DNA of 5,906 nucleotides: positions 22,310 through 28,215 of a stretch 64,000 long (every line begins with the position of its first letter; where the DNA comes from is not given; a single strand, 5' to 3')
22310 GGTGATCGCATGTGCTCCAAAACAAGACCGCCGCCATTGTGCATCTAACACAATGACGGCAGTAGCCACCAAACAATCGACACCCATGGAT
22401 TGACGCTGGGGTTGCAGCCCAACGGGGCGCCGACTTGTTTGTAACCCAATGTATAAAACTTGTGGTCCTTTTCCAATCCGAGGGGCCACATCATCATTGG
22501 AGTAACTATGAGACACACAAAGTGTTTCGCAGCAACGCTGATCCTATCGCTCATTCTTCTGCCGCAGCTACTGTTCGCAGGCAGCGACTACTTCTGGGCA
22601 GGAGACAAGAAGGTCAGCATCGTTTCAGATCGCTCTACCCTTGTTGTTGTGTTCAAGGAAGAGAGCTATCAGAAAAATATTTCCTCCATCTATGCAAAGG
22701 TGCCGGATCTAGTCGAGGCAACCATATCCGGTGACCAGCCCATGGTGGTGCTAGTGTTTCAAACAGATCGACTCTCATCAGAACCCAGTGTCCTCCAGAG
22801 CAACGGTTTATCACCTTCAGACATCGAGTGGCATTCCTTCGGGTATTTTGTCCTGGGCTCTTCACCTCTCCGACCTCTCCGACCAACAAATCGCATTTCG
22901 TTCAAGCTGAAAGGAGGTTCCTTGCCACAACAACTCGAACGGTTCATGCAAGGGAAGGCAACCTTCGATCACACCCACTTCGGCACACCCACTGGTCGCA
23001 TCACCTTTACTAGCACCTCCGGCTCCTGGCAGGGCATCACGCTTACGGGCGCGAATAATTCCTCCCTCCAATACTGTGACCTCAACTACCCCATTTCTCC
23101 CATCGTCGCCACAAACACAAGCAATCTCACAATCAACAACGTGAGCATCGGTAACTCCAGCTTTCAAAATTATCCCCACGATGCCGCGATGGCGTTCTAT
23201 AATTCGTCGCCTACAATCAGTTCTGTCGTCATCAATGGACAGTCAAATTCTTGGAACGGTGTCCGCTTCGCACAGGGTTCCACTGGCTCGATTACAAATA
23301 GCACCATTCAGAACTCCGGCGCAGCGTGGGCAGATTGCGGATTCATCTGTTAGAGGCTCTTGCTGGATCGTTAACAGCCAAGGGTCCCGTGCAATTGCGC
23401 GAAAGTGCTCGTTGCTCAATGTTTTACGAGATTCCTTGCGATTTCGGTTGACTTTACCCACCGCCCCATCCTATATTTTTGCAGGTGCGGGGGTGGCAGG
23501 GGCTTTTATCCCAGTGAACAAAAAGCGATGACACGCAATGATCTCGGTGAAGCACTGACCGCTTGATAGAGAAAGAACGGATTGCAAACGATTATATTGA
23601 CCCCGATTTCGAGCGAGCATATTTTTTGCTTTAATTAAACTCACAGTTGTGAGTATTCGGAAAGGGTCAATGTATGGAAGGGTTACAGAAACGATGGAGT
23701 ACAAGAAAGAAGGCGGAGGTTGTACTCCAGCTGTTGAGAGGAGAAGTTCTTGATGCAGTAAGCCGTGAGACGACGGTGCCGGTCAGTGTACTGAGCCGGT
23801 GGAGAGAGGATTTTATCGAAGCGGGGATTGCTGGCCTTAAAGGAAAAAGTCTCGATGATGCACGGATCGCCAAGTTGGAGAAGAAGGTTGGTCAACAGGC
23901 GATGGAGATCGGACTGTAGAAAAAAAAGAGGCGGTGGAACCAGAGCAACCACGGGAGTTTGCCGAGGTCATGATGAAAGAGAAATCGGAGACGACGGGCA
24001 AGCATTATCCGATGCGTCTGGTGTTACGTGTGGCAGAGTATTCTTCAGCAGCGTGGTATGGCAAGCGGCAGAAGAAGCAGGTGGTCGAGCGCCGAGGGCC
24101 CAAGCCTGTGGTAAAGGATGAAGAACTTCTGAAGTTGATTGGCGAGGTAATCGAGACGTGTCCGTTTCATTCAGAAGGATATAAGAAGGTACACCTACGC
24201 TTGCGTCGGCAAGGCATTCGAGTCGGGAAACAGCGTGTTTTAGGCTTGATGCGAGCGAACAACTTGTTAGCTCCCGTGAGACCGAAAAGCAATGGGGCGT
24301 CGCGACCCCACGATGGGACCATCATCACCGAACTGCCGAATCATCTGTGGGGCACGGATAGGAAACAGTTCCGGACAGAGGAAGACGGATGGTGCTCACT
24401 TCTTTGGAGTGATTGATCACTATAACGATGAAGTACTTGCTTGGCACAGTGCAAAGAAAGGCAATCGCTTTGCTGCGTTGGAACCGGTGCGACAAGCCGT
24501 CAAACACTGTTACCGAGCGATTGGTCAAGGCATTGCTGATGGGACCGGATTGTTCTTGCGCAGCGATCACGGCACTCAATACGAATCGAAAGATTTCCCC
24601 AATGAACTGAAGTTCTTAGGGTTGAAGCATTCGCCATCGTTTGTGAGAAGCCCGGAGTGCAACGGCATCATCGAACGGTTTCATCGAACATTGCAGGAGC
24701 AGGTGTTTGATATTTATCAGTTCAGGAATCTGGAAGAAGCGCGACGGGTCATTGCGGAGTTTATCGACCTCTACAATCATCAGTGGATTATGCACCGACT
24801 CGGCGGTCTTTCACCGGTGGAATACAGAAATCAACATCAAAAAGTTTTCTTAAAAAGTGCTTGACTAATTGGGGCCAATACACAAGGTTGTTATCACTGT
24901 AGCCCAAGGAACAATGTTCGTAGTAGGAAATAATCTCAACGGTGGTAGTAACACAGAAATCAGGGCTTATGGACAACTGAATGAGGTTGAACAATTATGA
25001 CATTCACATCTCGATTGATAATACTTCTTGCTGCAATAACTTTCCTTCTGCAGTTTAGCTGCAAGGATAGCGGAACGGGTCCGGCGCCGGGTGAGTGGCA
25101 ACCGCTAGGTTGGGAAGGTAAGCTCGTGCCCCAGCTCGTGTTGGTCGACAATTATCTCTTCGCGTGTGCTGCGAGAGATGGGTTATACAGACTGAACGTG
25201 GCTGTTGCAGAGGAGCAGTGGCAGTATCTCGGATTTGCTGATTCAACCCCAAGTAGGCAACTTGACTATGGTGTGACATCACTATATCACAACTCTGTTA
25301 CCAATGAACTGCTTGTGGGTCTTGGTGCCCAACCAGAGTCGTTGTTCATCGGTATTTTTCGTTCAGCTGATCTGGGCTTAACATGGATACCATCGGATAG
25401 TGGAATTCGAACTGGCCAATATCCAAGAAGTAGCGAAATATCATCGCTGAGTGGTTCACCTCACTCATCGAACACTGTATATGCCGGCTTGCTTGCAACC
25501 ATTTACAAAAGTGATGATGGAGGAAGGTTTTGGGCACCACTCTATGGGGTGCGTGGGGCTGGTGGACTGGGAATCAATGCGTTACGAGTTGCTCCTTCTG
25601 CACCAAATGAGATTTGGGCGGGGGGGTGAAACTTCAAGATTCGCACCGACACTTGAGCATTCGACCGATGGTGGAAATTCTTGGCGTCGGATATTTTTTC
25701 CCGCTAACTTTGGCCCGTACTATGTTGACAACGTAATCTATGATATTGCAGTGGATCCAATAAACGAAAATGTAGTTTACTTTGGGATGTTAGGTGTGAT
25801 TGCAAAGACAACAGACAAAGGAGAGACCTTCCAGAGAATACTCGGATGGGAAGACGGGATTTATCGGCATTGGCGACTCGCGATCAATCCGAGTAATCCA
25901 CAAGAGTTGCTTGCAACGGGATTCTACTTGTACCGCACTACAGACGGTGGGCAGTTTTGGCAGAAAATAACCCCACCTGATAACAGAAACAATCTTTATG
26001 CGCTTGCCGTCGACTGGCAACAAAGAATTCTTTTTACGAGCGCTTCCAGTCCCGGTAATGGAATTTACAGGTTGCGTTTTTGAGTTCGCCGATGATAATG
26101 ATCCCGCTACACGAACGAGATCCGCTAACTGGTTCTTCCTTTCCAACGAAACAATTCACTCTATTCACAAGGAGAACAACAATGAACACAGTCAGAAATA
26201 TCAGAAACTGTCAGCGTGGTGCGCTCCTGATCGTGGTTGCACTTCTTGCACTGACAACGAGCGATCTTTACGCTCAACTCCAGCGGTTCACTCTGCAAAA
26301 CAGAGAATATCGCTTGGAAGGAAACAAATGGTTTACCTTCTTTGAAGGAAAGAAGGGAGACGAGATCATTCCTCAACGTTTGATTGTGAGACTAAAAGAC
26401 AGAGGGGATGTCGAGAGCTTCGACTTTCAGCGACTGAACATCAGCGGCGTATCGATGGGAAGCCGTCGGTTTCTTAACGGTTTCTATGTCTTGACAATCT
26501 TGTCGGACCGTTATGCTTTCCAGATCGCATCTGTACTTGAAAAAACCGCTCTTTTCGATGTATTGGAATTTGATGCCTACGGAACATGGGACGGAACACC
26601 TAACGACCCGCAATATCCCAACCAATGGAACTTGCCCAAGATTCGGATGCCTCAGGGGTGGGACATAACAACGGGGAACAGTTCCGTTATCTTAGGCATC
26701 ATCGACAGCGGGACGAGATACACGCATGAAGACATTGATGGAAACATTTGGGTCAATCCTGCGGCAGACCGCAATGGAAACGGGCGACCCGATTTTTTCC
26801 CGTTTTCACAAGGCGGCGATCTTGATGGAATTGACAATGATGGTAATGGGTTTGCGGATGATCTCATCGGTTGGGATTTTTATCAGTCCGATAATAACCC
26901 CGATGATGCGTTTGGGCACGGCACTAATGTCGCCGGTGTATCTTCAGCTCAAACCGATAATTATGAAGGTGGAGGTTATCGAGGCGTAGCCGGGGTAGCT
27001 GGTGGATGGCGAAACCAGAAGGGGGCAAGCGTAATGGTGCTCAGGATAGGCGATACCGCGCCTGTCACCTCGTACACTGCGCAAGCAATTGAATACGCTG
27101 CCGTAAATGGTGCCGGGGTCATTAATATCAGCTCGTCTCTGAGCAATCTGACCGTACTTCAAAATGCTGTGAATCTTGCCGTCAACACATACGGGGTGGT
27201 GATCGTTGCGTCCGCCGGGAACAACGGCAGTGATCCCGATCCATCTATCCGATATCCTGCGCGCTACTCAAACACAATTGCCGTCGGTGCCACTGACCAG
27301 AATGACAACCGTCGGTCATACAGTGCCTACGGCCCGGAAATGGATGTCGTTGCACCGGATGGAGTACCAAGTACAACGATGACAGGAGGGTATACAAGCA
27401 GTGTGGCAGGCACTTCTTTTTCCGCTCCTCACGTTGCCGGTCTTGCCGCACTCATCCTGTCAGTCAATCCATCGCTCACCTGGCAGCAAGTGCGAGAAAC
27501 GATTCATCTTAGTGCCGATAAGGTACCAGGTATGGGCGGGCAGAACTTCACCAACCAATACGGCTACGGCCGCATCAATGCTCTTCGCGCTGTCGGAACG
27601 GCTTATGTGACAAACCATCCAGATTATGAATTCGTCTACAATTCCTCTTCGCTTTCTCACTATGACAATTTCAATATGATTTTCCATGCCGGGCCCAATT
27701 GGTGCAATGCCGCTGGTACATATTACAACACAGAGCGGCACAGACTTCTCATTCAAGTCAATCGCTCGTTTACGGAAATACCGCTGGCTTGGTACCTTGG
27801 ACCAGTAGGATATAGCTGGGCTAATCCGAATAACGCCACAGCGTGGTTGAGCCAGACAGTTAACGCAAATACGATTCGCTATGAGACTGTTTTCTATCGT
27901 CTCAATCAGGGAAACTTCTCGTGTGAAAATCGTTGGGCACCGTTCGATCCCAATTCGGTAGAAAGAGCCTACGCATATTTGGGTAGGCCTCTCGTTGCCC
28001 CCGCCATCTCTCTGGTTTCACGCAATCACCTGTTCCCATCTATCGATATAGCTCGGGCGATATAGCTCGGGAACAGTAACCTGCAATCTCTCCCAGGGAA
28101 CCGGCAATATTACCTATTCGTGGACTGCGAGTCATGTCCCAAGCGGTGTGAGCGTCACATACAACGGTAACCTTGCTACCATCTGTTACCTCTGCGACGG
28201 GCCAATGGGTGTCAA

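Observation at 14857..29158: Integron-type gene-cassette array without an intact integrase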

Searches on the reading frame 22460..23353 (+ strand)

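Call 10: search_protein_families(library=pfam, proteins=[window:22460-23353:+], max_evalue=0.01)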
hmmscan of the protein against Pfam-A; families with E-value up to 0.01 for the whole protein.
window:22460-23353:+ (297 aa): 1 family
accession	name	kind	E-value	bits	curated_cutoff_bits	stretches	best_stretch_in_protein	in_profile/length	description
PF13229.12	Beta_helix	-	0.0025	17.9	25.9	0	215-287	3-68/158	Right handed beta helix region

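Call 85: search_protein_families(library=padloc, proteins=[window:22460-23353:+], max_evalue=0.01)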
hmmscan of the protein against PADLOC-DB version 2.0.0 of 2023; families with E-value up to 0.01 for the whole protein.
window:22460-23353:+ (297 aa): 0 families

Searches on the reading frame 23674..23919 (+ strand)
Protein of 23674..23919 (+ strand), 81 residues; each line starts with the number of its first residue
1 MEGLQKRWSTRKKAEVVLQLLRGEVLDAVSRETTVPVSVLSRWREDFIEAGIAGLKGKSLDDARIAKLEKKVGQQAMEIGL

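Call 84: search_protein_families(library=pfam, proteins=[window:23674-23919:+], max_evalue=0.001)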
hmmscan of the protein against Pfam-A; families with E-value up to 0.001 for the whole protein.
window:23674-23919:+ (81 aa): 4 families
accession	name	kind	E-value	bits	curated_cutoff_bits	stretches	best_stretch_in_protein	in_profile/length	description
PF13518.12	HTH_28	-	7.5e-05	23.2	25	1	12-58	1-47/52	Helix-turn-helix domain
PF01527.26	HTH_Tnp_1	-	0.0002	21.9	24.1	1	6-72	5-67/75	Transposase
PF13551.12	HTH_29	-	0.00057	20.4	28.1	1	13-57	1-46/64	Winged helix-turn helix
PF13384.12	HTH_23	-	0.00075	19.7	24.6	1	9-56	3-50/50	Homeodomain-like domain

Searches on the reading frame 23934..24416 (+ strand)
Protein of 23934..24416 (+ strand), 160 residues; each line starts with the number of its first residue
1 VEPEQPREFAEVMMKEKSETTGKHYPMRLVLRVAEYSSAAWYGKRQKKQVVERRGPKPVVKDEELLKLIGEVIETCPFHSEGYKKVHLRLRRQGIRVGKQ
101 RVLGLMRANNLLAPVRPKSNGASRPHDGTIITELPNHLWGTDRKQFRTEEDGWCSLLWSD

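Call 84: search_protein_families(library=pfam, proteins=[window:23934-24416:+], max_evalue=0.001)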
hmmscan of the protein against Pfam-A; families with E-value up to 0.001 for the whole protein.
window:23934-24416:+ (160 aa): 1 family
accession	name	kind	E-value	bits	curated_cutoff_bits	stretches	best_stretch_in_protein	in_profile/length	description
PF13276.12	HTH_21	-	4.1e-09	37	28.1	1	62-118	3-59/60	HTH-like domain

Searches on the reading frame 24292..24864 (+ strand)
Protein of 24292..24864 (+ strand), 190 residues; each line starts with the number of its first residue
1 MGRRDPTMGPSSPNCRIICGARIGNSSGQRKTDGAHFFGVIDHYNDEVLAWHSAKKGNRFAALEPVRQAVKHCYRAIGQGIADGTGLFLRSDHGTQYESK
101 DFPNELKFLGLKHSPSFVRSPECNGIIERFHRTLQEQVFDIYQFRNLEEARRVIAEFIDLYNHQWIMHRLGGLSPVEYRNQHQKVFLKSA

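Call 84: search_protein_families(library=pfam, proteins=[window:24292-24864:+], max_evalue=0.001)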
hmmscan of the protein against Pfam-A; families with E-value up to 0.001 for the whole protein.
window:24292-24864:+ (190 aa): 3 families
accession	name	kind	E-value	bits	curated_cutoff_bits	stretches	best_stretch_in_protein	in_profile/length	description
PF13683.12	rve_3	-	3.5e-12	46.3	26.5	1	110-173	2-65/67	Integrase core domain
PF13333.12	rve_2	-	4.2e-11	43.2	22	1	128-181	1-54/56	Integrase core domain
PF00665.32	rve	-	4.7e-05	24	32.6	1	33-121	20-102/102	Integrase core domain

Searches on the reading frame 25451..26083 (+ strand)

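Call 84: search_protein_families(library=pfam, proteins=[window:25451-26083:+], max_evalue=0.001)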
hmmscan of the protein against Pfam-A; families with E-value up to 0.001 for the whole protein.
window:25451-26083:+ (210 aa): 2 families
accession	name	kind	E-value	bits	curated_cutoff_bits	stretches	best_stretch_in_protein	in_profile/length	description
PF15902.12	Sortilin-Vps10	-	1.1e-07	31.5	33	1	70-173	5-112/446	Sortilin, neurotensin receptor 3,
PF02012.26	BNR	-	0.00027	20.9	27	0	161-172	1-12/12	BNR/Asp-box repeat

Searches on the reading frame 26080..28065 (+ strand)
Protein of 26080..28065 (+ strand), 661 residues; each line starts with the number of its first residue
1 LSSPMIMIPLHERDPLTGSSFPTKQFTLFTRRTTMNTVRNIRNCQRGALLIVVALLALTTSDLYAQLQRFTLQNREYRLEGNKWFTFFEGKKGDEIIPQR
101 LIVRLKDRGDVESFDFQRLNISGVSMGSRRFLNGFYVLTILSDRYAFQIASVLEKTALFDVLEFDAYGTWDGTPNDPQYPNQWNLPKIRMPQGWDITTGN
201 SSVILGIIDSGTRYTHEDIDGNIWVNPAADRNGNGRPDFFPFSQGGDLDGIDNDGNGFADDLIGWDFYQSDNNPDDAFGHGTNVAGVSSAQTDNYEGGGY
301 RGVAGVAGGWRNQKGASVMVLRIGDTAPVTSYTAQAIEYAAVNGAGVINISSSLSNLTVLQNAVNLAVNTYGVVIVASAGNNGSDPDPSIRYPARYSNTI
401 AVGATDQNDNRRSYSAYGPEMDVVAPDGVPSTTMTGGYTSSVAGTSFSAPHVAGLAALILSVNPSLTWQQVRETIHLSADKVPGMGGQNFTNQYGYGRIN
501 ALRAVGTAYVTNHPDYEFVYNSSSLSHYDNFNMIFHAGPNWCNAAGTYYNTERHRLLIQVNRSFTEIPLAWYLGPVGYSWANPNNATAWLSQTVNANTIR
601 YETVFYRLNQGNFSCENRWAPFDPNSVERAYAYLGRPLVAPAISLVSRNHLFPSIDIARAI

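Call 84: search_protein_families(library=pfam, proteins=[window:26080-28065:+], max_evalue=0.001)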
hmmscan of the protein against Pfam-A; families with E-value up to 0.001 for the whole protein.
window:26080-28065:+ (661 aa): 1 family
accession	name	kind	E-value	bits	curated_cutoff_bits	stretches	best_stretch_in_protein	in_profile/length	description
PF00082.27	Peptidase_S8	-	2.2e-44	152.3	21.8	1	201-497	2-288/288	Subtilase family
